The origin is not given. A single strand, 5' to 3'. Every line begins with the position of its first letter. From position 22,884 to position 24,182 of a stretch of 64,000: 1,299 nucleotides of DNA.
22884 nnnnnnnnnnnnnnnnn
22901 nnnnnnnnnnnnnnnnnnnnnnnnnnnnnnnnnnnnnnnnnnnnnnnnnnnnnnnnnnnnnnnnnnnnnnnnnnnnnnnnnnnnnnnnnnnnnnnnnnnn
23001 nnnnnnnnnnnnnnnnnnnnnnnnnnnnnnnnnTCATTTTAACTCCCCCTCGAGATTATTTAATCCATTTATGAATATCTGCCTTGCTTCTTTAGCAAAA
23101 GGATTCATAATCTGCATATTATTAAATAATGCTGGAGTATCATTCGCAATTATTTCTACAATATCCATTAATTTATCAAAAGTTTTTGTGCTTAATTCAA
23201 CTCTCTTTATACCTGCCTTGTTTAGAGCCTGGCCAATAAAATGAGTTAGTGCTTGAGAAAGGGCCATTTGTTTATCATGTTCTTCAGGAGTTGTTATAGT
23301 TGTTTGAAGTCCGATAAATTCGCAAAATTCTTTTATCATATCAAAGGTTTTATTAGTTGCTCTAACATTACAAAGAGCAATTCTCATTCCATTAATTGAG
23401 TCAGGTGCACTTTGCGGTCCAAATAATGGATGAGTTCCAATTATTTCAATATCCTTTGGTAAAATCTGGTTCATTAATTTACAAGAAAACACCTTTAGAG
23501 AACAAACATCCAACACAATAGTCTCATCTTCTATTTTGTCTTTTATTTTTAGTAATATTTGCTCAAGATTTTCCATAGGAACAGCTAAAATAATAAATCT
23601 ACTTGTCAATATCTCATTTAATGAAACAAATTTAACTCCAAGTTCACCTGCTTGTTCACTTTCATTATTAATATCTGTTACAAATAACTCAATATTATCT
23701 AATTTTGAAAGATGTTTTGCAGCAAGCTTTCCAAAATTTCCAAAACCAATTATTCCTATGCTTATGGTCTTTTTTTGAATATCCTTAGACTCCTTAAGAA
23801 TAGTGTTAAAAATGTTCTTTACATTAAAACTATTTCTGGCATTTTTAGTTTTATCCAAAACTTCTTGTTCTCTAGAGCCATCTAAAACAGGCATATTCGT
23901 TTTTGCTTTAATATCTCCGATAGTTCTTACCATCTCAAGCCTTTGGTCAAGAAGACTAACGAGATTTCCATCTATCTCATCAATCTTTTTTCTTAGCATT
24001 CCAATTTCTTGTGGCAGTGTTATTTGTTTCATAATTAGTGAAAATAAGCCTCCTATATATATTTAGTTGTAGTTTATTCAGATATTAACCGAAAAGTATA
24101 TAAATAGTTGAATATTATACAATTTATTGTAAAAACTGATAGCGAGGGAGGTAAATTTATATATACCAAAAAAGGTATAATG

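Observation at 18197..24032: tyrA translationally coupled to six unrecognisable genes, two with nuclease-like cores, higher in GC, inside a TA/Abi island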

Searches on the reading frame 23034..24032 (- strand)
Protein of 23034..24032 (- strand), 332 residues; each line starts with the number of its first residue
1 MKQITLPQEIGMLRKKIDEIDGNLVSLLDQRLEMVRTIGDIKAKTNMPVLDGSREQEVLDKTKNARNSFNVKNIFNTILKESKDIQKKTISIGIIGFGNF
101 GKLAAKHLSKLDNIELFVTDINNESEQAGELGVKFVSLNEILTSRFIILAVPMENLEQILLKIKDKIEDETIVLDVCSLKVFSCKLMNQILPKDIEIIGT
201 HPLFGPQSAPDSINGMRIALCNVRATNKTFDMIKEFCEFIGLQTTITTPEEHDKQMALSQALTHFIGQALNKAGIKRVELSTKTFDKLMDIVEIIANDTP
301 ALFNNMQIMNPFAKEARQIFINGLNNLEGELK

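Call 3: search_protein_families(library=pfam, proteins=[window:23034-24032:-], max_evalue=1)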
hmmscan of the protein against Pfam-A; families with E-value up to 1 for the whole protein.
window:23034-24032:- (332 aa): 12 families
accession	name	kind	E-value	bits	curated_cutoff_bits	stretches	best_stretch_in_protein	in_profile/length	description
PF02153.23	PDH_N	-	9.6e-18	64.6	26.5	1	115-241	13-149/154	Prephenate dehydrogenase, nucleotide-binding domain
PF01817.26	CM_2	-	1.2e-17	64.4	27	1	13-87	1-80/80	Chorismate mutase type II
PF02826.25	2-Hacid_dh_C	-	2.4e-07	30.7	25.1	1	81-155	30-103/178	D-isomer specific 2-hydroxyacid dehydrogenase, NAD binding domain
PF03807.23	F420_oxidored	-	3.1e-07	31.3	21.6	1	92-176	2-91/94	NADP oxidoreductase coenzyme F420-dependent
PF20463.3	PDH_C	-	2.2e-05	25.2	22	1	248-329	1-86/102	Prephenate dehydrogenase, dimerization domain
PF01210.29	NAD_Gly3P_dh_N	-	0.0022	18.4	23.1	1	138-215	63-143/158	NAD-dependent glycerol-3-phosphate dehydrogenase N-terminus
PF02254.24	TrkA_N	-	0.0052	17.5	23.8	1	93-169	2-75/116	TrkA-N domain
PF03435.24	Sacchrp_dh_NADP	-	0.0055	17.5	25.1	1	92-187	1-85/129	Saccharopine dehydrogenase NADP binding domain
PF03446.21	NAD_binding_2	-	0.0092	16.4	21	1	91-185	1-101/161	NAD binding domain of 6-phosphogluconate dehydrogenase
PF10727.15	Rossmann-like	-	0.0098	16.1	23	1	81-176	6-107/131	Rossmann-like domain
PF07991.19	KARI_N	-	0.016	15.3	20.6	1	91-173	6-91/165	Acetohydroxy acid isomeroreductase, NADPH-binding domain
PF01488.26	Shikimate_DH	-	0.088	13.3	24.3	1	88-135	11-56/138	Shikimate / quinate 5-dehydrogenase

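Call 4: search_protein_families(library=phrogs, proteins=[window:23034-24032:-], max_evalue=1)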
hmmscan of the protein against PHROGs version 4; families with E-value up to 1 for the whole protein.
window:23034-24032:- (332 aa): 6 families
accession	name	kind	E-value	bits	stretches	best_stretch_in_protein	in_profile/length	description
phrog_12837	-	unknown function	7.5e-18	65.8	2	145-269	144-262/373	-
phrog_10027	-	unknown function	2.5e-14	54.1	1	11-88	7-79/81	-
phrog_23881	-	unknown function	0.0012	19.8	1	13-64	57-108/128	-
phrog_10727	-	unknown function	0.0025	17.7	1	12-64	9-61/386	-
phrog_32192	-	unknown function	0.04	14.8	1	71-114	75-119/125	-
phrog_14368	-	unknown function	0.071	13.8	0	47-92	17-62/222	-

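Call 5: search_protein_families(library=padloc, proteins=[window:23034-24032:-], max_evalue=1)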
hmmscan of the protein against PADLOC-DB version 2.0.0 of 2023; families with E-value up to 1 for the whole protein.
window:23034-24032:- (332 aa): 0 families

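Call 40: search_protein_families(library=ncbifam, proteins=[window:23034-24032:-], max_evalue=1)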
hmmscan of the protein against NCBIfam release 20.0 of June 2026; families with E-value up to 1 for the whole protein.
window:23034-24032:- (332 aa): 49 families (the best 25 are shown)
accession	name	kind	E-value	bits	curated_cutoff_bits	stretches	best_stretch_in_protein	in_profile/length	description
NF006409.0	PRK08655.1-3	equivalog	1.7e-37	129.6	310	1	91-327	2-244/290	prephenate dehydrogenase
NF006408.0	PRK08655.1-2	equivalog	6.6e-32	110.8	422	1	87-328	4-253/441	prephenate dehydrogenase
NF006411.0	PRK08655.1-5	equivalog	1.7e-30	106.2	464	1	94-327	8-248/443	prephenate dehydrogenase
NF008400.0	PRK11199.1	equivalog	2e-28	99.4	273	1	8-268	3-261/374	bifunctional chorismate mutase/prephenate dehydrogenase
NF006410.0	PRK08655.1-4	equivalog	1e-26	93.8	498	1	87-326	2-252/446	prephenate dehydrogenase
NF006407.0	PRK08655.1-1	equivalog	1.2e-22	80.4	834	1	98-327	10-248/439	prephenate dehydrogenase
NF006307.0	PRK08507.1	equivalog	4.7e-18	65.3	295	1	91-277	2-196/275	prephenate dehydrogenase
TIGR01805.1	CM_mono_grmpos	equivalog_domain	2e-17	63.2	71.2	1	12-86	3-81/81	chorismate mutase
NF005694.0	PRK07502.1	equivalog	1.2e-13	51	409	1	92-268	9-198/310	prephenate/arogenate dehydrogenase family protein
NF006457.0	PRK08818.1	equivalog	5e-13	48.9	411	1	91-327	6-243/373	prephenate dehydrogenase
NF004925.0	PRK06285.1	equivalog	9.4e-13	48.1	77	1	12-90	11-94/99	chorismate mutase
TIGR01791.2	CM_archaeal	equivalog_domain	2e-12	46.9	66.95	1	12-86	3-82/83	chorismate mutase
NF005032.0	PRK06444.1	equivalog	2.1e-12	47.1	293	1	196-324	71-192/197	prephenate dehydrogenase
TIGR01808.1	CM_M_hiGC-arch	equivalog_domain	2.8e-12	46.6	52.15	1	9-84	1-74/74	chorismate mutase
NF005650.0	PRK07417.1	equivalog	7e-12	45.2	290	1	91-277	3-196/281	prephenate/arogenate dehydrogenase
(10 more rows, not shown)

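Call 53: list_cluster_members(proteins=[window:23034-24032:-, window:22603-23037:-, window:22143-22601:-, window:18197-18475:-])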
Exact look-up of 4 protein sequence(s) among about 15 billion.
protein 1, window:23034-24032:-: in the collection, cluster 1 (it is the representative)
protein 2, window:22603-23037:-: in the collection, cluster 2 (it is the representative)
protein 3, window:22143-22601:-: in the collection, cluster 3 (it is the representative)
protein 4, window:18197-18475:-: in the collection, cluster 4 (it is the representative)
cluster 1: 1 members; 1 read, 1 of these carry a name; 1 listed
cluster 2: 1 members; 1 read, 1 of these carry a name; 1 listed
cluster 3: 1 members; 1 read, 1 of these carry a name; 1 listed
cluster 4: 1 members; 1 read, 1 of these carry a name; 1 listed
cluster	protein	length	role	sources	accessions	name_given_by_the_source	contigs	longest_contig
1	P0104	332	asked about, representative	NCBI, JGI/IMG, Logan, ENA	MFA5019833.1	MAG: prephenate dehydrogenase/arogenate dehydrogenase family protein [Candidatus ...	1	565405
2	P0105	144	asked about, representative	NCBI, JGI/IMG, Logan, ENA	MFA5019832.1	MAG: hypothetical protein WC533_01895 [Candidatus Pacearchaeota archaeon]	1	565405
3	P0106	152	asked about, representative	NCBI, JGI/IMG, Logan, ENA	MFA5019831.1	MAG: hypothetical protein WC533_01890 [Candidatus Pacearchaeota archaeon]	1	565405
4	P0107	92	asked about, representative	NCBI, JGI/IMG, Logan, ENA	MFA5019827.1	MAG: hypothetical protein WC533_01870 [Candidatus Pacearchaeota archaeon]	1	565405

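Call 57: find_related_loci(query=window:23034-24032:-, collection=metagenome_contigs, flank=6000)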
Query window:23034-24032:- (332 aa) in metagenome_contigs; peptide patterns used: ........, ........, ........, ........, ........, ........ (x = any residue, [..] = any of these).
178 stretches matched a pattern; 1 encode a relative of the query (tblastn E <= 1e-3); 1 distinct loci.
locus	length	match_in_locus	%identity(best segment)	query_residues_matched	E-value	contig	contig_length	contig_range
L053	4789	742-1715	67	8-332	7e-112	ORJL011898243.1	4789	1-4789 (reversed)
